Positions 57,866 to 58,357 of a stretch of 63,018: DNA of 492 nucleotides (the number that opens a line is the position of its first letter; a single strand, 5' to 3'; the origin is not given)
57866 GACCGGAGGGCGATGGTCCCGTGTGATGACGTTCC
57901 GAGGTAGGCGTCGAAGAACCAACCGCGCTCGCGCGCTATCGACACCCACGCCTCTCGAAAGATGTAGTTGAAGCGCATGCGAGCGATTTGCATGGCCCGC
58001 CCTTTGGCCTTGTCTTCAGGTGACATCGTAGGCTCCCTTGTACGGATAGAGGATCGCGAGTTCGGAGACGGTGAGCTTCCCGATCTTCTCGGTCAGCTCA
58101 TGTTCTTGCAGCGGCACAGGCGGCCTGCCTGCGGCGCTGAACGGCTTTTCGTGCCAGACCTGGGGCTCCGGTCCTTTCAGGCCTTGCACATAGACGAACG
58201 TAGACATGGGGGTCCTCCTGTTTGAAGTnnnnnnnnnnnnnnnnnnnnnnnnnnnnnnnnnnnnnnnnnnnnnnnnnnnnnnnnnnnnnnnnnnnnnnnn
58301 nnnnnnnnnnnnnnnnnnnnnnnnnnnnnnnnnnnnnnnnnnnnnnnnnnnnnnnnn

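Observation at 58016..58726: Phage-encoded ECF-type sigma factor followed by two small ORFs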

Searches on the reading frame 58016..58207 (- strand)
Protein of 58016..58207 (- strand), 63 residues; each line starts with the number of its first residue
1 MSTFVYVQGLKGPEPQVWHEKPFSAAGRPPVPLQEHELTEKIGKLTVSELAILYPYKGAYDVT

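Call 3: search_protein_families(library=pfam, proteins=[window:58016-58207:-], max_evalue=0.01)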
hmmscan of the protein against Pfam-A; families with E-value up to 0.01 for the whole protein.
window:58016-58207:- (63 aa): 0 families

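Call 4: search_protein_families(library=phrogs, proteins=[window:58016-58207:-], max_evalue=0.01)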
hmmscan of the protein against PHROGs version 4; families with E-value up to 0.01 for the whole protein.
window:58016-58207:- (63 aa): 0 families

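Call 18: find_homologous_proteins(query=window:58016-58207:-, max_evalue=0.01)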
Query window:58016-58207:- (63 aa): 3 proteins with E <= 0.01 among 3 candidates.
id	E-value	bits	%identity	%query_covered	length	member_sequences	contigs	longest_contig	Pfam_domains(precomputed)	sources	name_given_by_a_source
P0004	1.6e-35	137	100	100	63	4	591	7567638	-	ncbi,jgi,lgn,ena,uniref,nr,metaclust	ncbi:hypothetical protein JQ593_22585 [Bradyrhizobium viridifuturi]|jgi:hypothetical protein|uniref:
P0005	1.2e-20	90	69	97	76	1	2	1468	-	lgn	-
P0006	9.4e-16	75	92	59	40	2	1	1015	-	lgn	-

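Call 32: find_encoding_contigs(protein=P0005, flank=5000)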
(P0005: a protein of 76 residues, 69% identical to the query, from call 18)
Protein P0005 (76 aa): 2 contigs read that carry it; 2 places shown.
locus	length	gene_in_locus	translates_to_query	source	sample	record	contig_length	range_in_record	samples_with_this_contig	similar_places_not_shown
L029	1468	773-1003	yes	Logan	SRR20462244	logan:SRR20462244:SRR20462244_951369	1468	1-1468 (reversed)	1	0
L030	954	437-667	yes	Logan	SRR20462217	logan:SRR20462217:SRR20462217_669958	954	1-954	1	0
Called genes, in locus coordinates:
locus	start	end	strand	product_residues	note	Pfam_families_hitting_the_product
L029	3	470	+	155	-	?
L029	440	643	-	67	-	-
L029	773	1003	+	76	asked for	-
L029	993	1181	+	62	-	-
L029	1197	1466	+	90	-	?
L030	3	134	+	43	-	?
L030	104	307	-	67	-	-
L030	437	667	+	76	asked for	-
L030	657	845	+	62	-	-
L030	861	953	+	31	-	?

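Call 37: search_protein_families(library=ncbifam, proteins=[window:58016-58207:-], max_evalue=0.1)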
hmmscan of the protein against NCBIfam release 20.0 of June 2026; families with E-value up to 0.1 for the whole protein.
window:58016-58207:- (63 aa): 0 families

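Call 65: search_protein_representatives(alignment_id=A6)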
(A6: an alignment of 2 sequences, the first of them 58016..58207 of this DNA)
Query: 2 sequences, 76 profile positions. Proteins with E-value up to 0.001 (for the whole library): 80; up to 1e-10: 10; up to 1e-30: 0. The best 80 are listed.
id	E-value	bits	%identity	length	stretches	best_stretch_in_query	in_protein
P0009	5.2e-20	87.4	-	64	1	16-76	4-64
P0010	2.4e-19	85.3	-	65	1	16-75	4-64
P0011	5.5e-19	84.1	-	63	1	16-75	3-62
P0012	3.5e-14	68.7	-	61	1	16-72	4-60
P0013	8.0e-14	67.6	-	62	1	17-72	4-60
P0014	2.9e-13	65.8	-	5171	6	27-60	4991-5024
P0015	1.5e-11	60.3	-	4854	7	25-65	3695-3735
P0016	2.5e-11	59.6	-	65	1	15-72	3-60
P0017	3.4e-11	59.1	-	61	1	17-73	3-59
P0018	5.0e-11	58.6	-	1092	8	28-58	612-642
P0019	3.9e-10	55.8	-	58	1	15-71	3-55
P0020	1.8e-08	50.4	-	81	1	16-69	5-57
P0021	3.5e-08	49.5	-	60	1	17-70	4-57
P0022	3.8e-08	49.4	-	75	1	16-72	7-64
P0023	8.2e-08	48.3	-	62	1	17-69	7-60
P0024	8.5e-08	48.2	-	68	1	17-70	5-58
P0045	5.7e-06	42.4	-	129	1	15-69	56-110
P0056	3.9e-05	39.7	-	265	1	16-72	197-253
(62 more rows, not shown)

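Call 67: list_cluster_members(proteins=[P0009, P0010, P0011, P0012, P0016, P0021, P0024, P0045, P0056, P0020])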
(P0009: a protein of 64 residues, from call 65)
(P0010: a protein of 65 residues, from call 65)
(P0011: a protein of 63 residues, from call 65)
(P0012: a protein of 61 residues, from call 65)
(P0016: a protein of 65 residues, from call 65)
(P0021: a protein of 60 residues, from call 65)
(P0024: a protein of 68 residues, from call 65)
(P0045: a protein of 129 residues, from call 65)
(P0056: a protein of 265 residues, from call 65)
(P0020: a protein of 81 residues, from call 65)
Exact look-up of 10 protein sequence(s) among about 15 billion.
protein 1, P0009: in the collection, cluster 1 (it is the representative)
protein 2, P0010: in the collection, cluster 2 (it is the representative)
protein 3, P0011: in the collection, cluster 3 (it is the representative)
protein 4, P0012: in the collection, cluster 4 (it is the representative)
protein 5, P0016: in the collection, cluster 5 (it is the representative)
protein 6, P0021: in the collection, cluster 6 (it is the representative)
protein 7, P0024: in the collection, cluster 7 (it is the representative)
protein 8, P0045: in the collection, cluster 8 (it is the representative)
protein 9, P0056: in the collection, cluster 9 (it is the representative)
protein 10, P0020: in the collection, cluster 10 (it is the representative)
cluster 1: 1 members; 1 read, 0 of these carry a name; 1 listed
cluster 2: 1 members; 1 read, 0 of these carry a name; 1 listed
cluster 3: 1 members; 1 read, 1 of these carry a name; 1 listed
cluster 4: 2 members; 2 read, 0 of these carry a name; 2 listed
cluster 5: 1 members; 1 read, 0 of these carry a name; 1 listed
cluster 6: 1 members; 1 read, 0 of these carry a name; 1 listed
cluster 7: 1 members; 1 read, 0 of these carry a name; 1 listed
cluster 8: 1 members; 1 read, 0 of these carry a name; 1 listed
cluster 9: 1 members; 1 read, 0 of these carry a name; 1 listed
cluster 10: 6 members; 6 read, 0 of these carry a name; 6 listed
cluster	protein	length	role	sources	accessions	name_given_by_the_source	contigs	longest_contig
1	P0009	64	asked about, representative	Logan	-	-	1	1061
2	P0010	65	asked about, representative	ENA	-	-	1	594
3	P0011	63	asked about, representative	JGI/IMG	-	hypothetical protein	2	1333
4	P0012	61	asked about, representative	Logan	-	-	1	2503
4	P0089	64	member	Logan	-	-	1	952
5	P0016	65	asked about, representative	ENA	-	-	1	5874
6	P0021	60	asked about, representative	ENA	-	-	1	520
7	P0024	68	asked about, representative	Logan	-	-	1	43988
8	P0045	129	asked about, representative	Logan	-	-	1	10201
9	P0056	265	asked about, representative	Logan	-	-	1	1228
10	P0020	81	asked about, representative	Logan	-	-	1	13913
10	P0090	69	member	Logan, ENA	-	-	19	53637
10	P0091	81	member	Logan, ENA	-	-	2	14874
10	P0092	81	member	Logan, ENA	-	-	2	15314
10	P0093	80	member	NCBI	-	-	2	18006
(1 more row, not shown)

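Call 68: find_encoding_contigs(protein=P0024, flank=6000, max_places=3)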
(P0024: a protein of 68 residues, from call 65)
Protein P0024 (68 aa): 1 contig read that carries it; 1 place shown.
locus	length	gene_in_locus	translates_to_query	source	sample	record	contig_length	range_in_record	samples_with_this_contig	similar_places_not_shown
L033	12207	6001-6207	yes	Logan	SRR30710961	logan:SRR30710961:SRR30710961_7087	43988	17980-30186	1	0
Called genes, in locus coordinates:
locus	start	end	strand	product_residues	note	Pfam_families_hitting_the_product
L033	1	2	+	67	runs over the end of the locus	-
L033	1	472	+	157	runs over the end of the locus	-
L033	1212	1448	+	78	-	-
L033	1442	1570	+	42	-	-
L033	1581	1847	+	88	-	-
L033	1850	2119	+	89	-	-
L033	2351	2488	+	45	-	-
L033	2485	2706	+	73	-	-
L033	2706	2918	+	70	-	-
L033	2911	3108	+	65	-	-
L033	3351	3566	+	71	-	-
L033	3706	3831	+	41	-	-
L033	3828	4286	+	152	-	-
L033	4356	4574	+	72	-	-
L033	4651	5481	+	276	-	PF02195:ParB_N (faint)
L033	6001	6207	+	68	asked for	-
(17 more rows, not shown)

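Call 69: find_encoding_contigs(protein=P0090, flank=5000, max_places=2)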
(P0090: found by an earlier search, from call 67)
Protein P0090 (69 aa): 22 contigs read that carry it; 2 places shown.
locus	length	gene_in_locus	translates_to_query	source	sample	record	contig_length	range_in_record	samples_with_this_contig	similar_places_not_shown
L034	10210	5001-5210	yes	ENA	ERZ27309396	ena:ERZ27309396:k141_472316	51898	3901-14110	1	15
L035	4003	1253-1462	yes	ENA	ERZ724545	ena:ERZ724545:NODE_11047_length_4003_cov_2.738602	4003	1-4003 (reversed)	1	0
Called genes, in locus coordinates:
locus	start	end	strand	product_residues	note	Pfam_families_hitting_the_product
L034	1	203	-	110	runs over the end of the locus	-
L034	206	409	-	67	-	-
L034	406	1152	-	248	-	-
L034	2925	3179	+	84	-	-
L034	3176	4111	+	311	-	-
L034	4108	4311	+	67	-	-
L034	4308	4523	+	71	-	-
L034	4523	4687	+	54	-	-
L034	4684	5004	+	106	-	-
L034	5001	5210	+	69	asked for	-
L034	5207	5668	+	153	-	PF00692:dUTPase, PF22769:DCD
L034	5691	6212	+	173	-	-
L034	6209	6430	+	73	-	-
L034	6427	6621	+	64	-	-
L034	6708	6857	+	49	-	-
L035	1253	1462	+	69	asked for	-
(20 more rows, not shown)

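Call 70: find_encoding_contigs(protein=P0016, flank=5000, max_places=2)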
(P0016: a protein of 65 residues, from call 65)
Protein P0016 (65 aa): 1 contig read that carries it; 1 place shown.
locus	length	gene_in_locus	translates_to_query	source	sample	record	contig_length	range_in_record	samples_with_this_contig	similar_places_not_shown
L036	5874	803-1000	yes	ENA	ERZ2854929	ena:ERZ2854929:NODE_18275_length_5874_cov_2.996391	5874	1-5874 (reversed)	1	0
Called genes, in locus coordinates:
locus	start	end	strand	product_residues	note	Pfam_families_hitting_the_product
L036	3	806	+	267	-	?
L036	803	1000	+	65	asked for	-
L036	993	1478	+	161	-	-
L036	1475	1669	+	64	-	-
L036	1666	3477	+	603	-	PF00176:SNF2-rel_dom, PF04851:ResIII (faint), PF00271:Helicase_C (weak)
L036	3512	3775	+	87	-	-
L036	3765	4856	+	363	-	PF00589:Phage_integrase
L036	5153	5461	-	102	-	-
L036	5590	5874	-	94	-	?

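Call 71: find_encoding_contigs(protein=P0045, flank=5000, max_places=2)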
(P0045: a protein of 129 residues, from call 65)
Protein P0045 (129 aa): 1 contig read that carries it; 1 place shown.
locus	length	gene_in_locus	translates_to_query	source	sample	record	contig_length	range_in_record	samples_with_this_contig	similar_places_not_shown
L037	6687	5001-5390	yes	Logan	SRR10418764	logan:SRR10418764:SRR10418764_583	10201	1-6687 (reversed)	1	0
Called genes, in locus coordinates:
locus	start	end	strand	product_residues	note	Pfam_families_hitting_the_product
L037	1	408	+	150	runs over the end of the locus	-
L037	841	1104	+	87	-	-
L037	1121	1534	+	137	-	PF08774:VRR_NUC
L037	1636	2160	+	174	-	-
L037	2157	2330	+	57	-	-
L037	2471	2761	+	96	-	-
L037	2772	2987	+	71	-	-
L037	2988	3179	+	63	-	-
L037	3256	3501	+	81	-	-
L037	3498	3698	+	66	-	-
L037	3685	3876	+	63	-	-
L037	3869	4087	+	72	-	-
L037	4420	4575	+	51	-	-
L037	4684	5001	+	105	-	-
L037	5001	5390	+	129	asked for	-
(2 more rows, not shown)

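Call 79: predict_structure(alignment_id=A8)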
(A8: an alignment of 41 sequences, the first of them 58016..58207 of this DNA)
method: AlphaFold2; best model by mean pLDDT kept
length: 63 residues; sequences in the alignment: 41
mean_pLDDT: 80.7   pTM: 0.64
mean pLDDT of the five models: 80.7, 80.6, 80.1, 79.8, 79.6
residues with pLDDT >= 90: 11; 70-90: 38; 50-70: 10; < 50: 4
segments of 3 or more residues with pLDDT < 50: 60-63
pLDDT, mean of each block of 10 residues (from residue 1): 88 88 65 88 88 79 43
secondary structure, 60 per line:
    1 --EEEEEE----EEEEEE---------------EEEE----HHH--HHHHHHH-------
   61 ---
elements in order: E3-8 E13-18 E34-37 H47-53

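Call 86: find_encoding_contigs(protein=P0017, flank=10000, max_places=6)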
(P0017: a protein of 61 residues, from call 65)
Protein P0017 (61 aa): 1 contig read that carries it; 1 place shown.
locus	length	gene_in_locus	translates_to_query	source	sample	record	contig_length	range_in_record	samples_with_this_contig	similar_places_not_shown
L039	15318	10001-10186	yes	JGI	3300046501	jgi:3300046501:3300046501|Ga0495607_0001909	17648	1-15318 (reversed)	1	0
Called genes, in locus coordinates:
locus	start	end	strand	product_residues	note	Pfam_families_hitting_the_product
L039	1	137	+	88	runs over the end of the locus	-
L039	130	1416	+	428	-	PF00176:SNF2-rel_dom, PF00271:Helicase_C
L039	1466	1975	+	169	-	-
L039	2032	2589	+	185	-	-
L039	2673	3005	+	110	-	-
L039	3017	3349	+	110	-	-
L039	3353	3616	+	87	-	-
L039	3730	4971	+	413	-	PF10926:DUF2800, PF12705:PDDEXK_1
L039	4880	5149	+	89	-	-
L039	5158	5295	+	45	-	-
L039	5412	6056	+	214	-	PF10991:Enc34_ssDNA-bd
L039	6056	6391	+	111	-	-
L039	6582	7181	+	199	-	-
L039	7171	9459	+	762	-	PF00476:DNA_pol_A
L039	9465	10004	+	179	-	PF04542:Sigma70_r2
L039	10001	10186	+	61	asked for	-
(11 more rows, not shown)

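Call 87: find_encoding_contigs(protein=P0012, flank=3000, max_places=3)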
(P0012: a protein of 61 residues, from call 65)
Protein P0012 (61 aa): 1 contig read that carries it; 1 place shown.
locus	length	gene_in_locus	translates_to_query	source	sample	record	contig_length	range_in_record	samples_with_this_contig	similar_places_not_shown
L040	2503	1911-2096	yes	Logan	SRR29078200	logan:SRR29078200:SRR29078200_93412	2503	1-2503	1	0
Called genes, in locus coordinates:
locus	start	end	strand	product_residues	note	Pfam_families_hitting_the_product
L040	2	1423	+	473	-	?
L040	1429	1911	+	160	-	PF04542:Sigma70_r2, PF08281:Sigma70_r4_2, PF04545:Sigma70_r4 (weak)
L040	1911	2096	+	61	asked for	-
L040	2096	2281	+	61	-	-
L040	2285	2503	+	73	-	?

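Call 88: find_encoding_contigs(protein=P0013, flank=5000, max_places=3)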
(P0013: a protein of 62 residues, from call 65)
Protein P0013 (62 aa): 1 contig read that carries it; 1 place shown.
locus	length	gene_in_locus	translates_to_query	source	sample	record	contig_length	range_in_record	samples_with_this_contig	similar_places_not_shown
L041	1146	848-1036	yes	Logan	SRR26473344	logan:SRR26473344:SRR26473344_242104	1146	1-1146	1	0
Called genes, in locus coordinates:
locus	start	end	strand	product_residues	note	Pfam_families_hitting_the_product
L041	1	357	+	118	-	?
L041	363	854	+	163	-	PF04542:Sigma70_r2, PF08281:Sigma70_r4_2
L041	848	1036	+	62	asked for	-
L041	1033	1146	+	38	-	?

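Call 98: search_protein_families(library=padloc, proteins=[window:58016-58207:-], max_evalue=0.01)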
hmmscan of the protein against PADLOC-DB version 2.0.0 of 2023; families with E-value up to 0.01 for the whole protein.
window:58016-58207:- (63 aa): 0 families

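Call 107: search_solved_structures(query=A8, max_evalue=1)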
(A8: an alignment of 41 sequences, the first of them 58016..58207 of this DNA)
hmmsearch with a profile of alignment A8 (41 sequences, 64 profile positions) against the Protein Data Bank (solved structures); distinct sequences matched with E-value up to 1: 2.
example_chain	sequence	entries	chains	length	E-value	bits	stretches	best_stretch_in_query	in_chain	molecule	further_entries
7d1h_A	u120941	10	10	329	0.24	14.4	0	16-51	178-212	Glutaminyl-peptide cyclotransferase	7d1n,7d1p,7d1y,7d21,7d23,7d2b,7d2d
4mhn_A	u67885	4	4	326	0.25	14.3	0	16-51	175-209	Glutaminyl cyclase, putative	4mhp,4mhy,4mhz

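Call 112: search_protein_families(library=pfam, proteins=[window:58016-58207:-], max_evalue=1)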
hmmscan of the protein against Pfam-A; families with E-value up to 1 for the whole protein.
window:58016-58207:- (63 aa): 0 families
